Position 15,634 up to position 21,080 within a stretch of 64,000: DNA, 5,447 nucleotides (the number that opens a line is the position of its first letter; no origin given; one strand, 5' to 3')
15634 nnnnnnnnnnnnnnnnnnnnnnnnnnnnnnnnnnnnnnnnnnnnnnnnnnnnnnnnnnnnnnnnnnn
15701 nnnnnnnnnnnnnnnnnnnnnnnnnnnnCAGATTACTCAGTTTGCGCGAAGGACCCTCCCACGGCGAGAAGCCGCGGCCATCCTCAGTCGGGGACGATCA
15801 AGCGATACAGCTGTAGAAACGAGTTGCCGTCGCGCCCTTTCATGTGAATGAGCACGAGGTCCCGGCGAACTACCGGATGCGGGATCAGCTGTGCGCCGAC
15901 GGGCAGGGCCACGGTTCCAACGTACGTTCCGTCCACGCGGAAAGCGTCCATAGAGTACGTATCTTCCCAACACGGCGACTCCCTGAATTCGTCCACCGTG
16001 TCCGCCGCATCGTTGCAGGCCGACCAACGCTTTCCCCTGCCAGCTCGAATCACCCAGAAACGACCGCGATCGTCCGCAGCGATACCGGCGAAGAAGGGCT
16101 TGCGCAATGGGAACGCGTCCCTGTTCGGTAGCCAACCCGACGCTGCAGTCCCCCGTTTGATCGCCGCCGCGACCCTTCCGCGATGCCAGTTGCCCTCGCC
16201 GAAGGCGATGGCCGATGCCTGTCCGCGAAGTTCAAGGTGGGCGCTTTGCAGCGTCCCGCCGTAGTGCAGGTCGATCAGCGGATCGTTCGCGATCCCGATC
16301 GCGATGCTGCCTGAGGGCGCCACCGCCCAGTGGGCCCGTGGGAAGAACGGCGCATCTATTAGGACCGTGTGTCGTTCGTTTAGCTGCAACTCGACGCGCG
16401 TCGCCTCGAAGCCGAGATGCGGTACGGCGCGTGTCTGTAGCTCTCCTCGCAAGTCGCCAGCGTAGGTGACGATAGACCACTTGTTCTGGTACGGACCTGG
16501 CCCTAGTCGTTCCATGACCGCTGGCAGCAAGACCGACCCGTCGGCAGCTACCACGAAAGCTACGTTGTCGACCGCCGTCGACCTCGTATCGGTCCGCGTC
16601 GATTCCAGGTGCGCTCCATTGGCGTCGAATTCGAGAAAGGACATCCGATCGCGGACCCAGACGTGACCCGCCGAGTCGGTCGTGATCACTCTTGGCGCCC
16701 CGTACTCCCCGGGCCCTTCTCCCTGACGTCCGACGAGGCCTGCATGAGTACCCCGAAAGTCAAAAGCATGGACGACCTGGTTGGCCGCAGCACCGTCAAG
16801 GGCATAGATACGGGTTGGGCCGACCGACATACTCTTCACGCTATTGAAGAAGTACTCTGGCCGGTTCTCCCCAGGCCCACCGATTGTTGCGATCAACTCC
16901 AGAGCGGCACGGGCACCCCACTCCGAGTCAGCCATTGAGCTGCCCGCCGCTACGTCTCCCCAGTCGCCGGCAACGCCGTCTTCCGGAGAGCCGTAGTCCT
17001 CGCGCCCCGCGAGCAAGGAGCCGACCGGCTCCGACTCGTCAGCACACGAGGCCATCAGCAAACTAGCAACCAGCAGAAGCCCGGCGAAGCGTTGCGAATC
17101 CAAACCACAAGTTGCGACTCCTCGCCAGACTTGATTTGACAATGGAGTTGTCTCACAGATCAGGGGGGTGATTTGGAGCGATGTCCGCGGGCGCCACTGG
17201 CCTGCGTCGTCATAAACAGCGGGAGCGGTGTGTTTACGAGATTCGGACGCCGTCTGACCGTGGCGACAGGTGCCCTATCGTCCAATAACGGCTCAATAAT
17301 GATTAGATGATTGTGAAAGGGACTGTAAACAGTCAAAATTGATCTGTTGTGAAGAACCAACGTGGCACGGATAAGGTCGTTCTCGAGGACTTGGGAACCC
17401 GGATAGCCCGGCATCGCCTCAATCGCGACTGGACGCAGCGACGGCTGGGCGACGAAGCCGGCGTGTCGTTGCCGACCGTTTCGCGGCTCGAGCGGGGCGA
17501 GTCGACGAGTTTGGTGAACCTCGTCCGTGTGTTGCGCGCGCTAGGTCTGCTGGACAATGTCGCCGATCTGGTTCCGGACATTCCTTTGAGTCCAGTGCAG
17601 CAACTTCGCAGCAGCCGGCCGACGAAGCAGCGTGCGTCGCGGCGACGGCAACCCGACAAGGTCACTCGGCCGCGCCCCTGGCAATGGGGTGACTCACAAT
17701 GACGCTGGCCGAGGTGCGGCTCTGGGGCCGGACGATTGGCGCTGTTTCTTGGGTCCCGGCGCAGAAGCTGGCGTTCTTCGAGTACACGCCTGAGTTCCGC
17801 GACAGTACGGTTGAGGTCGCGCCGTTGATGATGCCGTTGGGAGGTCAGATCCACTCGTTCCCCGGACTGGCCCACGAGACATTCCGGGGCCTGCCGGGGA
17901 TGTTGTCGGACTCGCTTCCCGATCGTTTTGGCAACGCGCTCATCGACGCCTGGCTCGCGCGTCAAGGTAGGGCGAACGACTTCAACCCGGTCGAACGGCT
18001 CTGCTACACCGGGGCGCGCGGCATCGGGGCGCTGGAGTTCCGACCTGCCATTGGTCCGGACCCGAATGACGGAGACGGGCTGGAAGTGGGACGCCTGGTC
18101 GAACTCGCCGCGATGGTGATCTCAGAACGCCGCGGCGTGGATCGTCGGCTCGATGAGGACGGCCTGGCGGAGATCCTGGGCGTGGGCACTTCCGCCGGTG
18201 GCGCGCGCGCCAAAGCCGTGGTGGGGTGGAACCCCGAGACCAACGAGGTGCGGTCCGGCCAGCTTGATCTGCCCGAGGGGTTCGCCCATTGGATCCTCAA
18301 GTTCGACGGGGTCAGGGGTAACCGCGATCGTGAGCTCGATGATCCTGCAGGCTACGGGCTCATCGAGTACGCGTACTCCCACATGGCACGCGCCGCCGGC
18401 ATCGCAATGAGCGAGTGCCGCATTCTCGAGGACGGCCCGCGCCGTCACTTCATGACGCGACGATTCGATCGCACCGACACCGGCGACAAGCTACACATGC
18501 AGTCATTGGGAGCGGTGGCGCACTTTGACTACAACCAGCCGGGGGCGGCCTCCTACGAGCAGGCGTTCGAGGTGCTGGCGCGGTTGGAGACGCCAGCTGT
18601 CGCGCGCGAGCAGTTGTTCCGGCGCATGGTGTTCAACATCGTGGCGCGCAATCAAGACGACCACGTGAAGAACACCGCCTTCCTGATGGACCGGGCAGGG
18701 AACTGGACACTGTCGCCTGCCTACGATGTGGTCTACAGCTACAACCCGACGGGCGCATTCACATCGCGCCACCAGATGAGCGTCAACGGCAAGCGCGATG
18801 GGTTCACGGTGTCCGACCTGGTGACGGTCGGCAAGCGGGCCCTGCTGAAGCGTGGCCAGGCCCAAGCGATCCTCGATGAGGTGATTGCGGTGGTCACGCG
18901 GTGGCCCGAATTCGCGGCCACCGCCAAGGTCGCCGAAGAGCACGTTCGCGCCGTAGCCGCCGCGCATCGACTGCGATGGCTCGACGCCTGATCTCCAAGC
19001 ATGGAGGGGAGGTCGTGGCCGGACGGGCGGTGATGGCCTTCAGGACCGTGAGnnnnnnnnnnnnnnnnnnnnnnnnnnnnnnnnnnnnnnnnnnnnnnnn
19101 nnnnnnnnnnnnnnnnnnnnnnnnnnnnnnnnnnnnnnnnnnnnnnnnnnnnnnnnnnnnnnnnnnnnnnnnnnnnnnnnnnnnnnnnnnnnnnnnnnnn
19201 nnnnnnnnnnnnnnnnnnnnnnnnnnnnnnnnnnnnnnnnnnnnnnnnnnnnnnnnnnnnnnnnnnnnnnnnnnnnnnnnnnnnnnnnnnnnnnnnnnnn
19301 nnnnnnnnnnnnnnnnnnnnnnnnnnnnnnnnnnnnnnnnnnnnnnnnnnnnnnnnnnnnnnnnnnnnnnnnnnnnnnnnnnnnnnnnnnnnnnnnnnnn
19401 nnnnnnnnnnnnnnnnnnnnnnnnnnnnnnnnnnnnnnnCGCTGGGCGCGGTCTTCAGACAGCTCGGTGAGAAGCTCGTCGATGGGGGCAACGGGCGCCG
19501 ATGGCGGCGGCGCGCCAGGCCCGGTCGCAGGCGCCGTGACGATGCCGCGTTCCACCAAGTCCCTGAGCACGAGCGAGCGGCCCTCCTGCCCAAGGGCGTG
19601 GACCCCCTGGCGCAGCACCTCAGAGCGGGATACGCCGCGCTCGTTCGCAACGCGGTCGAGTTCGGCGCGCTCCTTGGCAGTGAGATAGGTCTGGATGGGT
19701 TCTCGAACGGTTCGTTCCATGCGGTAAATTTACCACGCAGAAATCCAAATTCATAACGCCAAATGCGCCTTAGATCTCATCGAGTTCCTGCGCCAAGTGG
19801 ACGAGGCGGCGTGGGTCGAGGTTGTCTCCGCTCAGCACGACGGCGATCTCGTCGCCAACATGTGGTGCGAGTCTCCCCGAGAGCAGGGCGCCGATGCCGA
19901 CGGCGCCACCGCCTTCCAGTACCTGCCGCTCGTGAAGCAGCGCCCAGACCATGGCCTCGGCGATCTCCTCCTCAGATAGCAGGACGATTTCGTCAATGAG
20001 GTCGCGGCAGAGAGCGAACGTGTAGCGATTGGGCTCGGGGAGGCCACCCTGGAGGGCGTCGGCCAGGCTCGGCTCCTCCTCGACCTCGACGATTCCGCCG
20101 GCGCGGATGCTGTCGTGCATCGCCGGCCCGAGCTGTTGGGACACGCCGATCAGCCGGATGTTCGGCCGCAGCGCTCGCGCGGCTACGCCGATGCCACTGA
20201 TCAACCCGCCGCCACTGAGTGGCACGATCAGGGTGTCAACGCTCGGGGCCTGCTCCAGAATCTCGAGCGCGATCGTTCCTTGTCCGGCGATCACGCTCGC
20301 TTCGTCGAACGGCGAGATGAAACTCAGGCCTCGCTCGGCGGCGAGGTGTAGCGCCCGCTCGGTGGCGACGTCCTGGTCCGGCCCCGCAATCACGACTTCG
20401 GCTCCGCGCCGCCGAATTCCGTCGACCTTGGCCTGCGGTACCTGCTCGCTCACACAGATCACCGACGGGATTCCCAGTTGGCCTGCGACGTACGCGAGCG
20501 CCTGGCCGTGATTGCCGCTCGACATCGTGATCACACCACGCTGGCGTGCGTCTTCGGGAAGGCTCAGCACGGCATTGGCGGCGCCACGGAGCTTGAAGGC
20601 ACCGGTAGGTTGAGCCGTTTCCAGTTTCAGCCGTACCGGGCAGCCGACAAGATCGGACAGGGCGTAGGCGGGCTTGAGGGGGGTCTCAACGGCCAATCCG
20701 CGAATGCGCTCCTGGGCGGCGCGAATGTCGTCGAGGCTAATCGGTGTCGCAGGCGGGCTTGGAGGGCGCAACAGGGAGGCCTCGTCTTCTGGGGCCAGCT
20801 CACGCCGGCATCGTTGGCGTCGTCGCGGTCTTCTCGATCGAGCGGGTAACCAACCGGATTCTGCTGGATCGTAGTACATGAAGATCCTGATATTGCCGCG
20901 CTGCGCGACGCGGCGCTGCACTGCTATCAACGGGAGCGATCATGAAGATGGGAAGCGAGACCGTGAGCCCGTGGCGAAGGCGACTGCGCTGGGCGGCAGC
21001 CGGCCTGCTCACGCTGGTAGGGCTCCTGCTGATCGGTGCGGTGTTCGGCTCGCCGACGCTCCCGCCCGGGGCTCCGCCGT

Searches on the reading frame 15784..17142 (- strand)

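Call 34: search_protein_families(library=pfam, proteins=[window:15784-17142:-], max_evalue=0.001)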
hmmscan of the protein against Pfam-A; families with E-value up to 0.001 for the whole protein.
window:15784-17142:- (452 aa): 1 family
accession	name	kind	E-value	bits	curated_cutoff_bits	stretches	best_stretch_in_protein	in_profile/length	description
PF17170.10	DUF5128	-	4.8e-05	23.1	22.9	1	104-185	48-131/321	6-bladed beta-propeller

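Call 60: search_protein_families(library=ncbifam, proteins=[window:15784-17142:-], max_evalue=0.01)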
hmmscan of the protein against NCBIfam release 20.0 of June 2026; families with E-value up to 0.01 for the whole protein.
window:15784-17142:- (452 aa): 1 family
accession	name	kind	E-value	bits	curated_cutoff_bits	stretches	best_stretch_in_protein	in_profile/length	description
NF035926.1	scyF_NHL_VPEP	equivalog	0.0016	17.7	350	1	82-195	183-296/376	scytonemin biosynthesis PEP-CTERM protein ScyF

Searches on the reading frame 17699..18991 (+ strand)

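Call 35: search_protein_families(library=pfam, proteins=[window:17699-18991:+], max_evalue=0.001)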
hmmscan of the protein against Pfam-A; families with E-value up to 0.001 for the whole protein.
window:17699-18991:+ (430 aa): 2 families
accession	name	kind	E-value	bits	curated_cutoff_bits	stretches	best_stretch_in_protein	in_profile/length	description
PF07804.18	HipA_C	-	7.5e-53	179.8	30.5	1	164-402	1-213/213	HipA-like C-terminal domain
PF13657.11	Couple_hipA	-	9.6e-18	65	22.5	1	5-114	2-98/99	HipA N-terminal domain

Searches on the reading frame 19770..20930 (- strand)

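Call 35: search_protein_families(library=pfam, proteins=[window:19770-20930:-], max_evalue=0.001)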
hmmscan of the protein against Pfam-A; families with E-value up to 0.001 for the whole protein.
window:19770-20930:- (386 aa): 1 family
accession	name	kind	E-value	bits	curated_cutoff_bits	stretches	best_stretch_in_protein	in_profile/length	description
PF00291.31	PALP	-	7.4e-76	255.7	35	1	81-368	6-295/295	Pyridoxal-phosphate dependent enzyme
